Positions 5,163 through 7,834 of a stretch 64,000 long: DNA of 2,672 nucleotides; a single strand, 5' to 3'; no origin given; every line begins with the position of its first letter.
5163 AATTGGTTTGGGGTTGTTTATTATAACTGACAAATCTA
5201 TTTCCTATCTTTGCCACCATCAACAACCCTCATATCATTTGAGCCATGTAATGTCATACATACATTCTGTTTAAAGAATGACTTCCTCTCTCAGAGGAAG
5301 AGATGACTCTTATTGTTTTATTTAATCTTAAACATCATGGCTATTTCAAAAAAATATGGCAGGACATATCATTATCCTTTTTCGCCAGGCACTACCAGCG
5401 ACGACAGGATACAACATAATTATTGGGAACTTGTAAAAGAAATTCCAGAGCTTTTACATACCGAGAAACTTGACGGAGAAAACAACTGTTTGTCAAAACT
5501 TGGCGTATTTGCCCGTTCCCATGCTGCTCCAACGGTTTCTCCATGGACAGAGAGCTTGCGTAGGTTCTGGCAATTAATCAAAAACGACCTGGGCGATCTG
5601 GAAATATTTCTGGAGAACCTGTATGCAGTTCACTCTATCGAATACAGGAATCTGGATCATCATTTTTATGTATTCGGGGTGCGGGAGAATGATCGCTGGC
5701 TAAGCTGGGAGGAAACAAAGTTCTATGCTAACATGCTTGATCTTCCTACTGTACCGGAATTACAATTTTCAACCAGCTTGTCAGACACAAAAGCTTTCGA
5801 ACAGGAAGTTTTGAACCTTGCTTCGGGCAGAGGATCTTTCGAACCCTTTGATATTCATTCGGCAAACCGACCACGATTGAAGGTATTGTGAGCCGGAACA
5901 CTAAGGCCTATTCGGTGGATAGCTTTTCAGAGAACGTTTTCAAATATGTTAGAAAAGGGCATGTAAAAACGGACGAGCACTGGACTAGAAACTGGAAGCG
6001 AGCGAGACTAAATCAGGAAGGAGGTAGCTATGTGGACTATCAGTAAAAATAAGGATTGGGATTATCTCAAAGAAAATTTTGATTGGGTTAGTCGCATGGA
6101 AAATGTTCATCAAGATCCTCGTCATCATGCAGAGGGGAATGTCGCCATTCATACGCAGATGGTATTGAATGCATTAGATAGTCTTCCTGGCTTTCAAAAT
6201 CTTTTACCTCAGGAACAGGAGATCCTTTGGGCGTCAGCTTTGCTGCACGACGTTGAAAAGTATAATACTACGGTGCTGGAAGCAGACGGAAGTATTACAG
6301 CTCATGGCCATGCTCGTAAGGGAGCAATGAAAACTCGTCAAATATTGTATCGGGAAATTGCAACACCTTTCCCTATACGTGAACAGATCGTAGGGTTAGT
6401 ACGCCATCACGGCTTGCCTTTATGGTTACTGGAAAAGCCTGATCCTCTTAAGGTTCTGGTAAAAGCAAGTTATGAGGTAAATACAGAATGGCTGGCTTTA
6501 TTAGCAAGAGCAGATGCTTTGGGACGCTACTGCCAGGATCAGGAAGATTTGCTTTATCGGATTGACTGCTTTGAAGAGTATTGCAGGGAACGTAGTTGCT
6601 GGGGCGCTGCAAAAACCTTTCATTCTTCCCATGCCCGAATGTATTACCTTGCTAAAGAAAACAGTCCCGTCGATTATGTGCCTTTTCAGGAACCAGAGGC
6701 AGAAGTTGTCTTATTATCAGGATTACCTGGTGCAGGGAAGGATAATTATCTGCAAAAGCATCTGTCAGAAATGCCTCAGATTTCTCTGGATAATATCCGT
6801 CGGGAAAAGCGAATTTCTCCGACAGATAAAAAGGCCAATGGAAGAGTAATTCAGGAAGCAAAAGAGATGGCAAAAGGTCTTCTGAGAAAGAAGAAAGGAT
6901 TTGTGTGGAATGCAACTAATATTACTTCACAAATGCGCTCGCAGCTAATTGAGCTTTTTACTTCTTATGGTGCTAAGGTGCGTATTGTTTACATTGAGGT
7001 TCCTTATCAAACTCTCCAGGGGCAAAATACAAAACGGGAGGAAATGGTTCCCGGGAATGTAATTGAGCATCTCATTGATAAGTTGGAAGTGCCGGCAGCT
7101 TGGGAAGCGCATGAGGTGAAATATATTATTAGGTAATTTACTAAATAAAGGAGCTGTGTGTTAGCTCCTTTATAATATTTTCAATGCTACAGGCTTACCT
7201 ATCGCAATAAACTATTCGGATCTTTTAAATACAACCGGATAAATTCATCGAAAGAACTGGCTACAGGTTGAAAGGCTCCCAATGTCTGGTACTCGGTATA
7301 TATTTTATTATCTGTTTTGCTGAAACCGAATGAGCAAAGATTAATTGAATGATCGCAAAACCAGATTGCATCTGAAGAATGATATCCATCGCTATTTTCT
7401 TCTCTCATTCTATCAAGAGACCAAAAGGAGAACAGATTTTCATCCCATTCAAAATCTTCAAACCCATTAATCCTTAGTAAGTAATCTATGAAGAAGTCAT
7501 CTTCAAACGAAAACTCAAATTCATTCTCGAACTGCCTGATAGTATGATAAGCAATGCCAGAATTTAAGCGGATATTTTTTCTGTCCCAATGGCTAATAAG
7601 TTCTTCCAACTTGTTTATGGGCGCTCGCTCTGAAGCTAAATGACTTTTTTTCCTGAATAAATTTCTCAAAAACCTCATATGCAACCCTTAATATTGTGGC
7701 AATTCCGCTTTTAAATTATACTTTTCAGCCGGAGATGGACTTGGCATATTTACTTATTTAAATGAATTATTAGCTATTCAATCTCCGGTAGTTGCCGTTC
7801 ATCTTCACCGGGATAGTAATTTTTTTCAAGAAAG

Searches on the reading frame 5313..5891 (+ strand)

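Call 61: search_protein_families(library=pfam, proteins=[window:5313-5891:+], max_evalue=0.0001)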
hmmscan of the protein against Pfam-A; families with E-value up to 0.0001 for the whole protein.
window:5313-5891:+ (192 aa): 1 family
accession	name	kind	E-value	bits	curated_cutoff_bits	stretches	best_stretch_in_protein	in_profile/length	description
PF09414.15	RNA_ligase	-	1.8e-21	77.5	27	1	46-155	2-131/171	RNA ligase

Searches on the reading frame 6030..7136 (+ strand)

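Call 61: search_protein_families(library=pfam, proteins=[window:6030-7136:+], max_evalue=0.0001)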
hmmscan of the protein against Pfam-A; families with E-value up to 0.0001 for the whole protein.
window:6030-7136:+ (368 aa): 3 families
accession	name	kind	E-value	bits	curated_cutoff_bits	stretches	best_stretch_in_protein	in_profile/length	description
PF13671.12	AAA_33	-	1.6e-20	74.3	27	1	226-355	1-143/143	AAA domain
PF08433.16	KTI12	-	8.6e-06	25.9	22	1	227-356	4-141/271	Chromatin associated protein KTI12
PF01966.28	HD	-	3.5e-05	24.5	22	1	50-134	20-92/116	HD domain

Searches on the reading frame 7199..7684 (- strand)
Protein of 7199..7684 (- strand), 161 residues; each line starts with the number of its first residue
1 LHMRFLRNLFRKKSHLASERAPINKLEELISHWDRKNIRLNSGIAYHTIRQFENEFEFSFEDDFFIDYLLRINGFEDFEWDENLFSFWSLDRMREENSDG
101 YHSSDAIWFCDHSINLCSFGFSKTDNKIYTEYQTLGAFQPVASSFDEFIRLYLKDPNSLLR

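Call 17: search_protein_families(library=pfam, proteins=[window:7199-7684:-], max_evalue=0.001)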
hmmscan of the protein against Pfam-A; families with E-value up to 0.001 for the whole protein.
window:7199-7684:- (161 aa): 1 family
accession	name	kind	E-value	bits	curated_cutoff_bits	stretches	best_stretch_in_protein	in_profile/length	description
PF09346.15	SMI1_KNR4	-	3.1e-05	25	25.4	1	49-150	7-124/125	SMI1 / KNR4 family (SUKH-1)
